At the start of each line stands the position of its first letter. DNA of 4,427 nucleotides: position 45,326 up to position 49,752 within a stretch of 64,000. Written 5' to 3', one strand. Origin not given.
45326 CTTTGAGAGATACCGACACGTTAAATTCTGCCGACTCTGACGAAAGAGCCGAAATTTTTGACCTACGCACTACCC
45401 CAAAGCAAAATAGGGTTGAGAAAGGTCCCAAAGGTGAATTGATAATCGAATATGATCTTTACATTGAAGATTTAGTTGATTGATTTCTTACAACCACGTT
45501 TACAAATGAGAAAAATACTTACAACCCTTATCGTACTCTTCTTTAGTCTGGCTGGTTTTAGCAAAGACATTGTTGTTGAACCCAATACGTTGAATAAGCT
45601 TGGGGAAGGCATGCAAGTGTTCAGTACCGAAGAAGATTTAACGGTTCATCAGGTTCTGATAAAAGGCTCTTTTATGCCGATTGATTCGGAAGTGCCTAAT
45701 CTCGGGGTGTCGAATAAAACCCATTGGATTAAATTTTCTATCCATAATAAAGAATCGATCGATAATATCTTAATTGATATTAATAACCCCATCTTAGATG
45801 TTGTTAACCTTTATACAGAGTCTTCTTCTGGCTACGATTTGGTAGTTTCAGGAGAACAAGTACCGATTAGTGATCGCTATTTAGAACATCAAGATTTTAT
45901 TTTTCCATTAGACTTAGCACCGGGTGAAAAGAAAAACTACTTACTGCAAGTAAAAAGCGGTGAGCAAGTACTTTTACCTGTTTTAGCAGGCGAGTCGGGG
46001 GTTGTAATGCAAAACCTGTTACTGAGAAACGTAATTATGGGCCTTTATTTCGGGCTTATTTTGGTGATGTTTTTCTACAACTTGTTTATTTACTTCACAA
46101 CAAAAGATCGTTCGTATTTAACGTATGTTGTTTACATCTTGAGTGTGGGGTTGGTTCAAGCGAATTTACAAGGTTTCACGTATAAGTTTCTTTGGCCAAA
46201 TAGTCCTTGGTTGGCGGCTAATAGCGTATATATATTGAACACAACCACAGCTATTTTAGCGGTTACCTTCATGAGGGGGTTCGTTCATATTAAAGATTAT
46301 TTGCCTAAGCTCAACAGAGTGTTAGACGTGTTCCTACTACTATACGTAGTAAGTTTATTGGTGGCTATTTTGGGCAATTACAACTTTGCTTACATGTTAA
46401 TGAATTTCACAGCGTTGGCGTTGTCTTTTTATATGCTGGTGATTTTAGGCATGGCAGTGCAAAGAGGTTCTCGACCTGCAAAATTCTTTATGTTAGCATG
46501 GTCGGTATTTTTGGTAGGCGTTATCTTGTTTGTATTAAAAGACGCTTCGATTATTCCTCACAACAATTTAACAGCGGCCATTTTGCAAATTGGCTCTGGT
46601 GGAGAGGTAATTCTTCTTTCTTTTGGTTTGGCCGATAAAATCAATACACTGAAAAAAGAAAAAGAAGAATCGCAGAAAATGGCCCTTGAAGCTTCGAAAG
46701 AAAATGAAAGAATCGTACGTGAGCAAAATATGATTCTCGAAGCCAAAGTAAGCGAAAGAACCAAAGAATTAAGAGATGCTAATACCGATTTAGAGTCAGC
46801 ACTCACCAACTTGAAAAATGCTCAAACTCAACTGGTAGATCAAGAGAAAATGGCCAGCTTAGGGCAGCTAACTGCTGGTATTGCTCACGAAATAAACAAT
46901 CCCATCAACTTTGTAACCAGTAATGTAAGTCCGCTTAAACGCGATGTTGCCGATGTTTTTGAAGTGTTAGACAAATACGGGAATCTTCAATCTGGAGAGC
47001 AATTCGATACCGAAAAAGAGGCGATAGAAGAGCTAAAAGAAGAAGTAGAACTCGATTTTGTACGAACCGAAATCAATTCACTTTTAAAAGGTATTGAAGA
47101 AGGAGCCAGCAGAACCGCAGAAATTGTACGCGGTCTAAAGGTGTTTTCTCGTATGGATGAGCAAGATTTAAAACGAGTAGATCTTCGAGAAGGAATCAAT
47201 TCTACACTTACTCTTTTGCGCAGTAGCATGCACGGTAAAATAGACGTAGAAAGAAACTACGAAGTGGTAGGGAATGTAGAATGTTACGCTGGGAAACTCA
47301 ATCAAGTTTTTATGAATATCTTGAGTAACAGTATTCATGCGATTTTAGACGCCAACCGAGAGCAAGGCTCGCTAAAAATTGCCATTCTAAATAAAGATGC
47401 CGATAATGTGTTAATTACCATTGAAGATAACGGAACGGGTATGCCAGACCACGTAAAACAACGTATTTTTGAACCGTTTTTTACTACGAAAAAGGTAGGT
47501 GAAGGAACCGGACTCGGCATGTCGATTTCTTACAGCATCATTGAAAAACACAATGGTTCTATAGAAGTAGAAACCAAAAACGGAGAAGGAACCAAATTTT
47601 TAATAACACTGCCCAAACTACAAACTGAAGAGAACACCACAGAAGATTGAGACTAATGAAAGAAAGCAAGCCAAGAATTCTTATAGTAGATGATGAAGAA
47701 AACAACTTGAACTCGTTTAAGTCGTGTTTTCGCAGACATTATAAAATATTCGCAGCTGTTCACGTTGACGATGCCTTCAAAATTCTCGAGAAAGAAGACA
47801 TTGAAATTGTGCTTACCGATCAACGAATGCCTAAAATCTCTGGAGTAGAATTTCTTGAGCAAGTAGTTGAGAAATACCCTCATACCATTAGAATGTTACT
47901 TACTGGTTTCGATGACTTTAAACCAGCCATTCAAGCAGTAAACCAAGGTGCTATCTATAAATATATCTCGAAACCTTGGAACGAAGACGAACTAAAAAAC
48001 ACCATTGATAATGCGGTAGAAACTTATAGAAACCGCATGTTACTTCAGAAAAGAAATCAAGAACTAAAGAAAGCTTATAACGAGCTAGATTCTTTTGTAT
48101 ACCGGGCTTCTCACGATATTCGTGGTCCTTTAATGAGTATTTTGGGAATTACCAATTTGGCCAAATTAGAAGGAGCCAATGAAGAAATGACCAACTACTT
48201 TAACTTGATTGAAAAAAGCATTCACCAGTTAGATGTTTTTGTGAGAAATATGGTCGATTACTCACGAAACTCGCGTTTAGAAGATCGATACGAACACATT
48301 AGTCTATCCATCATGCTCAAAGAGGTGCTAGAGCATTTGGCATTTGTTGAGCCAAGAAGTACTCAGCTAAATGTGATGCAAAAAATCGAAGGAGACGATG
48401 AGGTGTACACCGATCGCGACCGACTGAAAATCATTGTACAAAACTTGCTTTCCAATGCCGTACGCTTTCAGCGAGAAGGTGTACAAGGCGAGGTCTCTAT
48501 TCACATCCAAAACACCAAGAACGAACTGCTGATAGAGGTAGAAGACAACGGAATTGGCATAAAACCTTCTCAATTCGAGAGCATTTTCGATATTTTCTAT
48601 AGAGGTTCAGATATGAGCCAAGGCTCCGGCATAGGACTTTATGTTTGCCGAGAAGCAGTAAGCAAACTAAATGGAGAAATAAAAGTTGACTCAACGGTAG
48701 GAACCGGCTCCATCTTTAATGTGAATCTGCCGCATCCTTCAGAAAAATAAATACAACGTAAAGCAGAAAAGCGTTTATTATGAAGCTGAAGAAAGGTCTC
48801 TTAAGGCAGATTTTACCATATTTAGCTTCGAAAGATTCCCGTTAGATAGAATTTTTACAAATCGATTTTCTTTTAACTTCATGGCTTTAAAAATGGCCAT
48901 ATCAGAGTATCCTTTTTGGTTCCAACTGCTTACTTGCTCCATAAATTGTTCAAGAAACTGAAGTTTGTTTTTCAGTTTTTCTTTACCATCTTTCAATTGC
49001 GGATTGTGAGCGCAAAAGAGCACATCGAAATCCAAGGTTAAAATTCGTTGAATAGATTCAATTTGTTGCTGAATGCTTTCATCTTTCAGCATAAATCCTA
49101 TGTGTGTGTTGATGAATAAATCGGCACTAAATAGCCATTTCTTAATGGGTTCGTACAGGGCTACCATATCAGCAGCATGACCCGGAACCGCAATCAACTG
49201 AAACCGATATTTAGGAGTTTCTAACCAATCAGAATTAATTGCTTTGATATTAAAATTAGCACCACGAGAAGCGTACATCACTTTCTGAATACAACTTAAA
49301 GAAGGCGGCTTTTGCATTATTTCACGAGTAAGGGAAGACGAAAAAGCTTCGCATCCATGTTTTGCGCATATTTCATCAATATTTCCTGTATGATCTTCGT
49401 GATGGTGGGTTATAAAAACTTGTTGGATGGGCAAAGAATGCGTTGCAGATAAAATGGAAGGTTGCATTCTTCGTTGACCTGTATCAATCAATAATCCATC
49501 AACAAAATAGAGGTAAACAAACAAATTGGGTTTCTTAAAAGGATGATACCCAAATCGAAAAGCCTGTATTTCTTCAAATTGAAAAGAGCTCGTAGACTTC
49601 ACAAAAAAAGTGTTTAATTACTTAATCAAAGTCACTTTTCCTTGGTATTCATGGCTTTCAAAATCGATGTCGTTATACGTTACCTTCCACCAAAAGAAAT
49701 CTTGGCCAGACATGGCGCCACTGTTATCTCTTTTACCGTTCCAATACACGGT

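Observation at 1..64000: Hyper-abundant oligonucleotide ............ (core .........): a DNA-uptake-sequence-like signature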

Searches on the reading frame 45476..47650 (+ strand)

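Call 35: search_protein_families(library=pfam, proteins=[window:45476-47650:+], max_evalue=0.00001)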
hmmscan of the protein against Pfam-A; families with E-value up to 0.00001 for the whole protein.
window:45476-47650:+ (724 aa): 3 families
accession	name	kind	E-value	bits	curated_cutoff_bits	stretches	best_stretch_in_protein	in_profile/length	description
PF07695.17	7TMR-DISM_7TM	-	1.6e-50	172.3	29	1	185-388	2-205/205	7TM diverse intracellular signalling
PF07696.17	7TMR-DISMED2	-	1.6e-25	90.1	22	1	51-169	10-132/136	7TMR-DISM extracellular 2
PF02518.31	HATPase_c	-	6e-25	88.3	26.4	1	607-714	5-109/111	Histidine kinase-, DNA gyrase B-, and HSP90-like ATPase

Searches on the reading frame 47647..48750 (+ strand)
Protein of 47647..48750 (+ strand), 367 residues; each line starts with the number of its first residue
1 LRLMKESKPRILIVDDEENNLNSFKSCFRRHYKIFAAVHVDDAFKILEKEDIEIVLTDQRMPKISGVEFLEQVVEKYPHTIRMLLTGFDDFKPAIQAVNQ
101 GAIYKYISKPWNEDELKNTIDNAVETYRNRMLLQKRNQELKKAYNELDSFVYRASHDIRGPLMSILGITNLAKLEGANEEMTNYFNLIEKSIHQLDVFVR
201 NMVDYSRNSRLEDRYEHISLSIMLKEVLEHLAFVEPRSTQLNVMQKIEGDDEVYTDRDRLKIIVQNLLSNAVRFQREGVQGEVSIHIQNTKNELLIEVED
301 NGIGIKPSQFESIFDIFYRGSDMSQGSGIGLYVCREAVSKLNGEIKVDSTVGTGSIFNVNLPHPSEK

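Call 35: search_protein_families(library=pfam, proteins=[window:47647-48750:+], max_evalue=0.00001)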
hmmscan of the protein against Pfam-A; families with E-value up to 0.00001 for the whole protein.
window:47647-48750:+ (367 aa): 3 families
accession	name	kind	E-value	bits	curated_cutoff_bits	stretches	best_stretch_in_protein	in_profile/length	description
PF02518.31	HATPase_c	-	1.1e-26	93.9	26.4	1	256-363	2-109/111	Histidine kinase-, DNA gyrase B-, and HSP90-like ATPase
PF00072.30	Response_reg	-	2.5e-20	73.1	30.2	1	11-120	1-110/111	Response regulator receiver domain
PF00512.31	HisKA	-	7e-09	36.1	26.9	1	148-208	3-63/66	His Kinase A (phospho-acceptor) domain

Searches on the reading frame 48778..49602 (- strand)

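Call 35: search_protein_families(library=pfam, proteins=[window:48778-49602:-], max_evalue=0.00001)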
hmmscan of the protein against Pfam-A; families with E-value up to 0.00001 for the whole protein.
window:48778-49602:- (274 aa): 1 family
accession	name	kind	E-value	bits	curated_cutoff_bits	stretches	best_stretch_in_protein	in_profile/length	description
PF00753.33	Lactamase_B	-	3.1e-17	63.6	22.7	1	35-199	16-196/196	Metallo-beta-lactamase superfamily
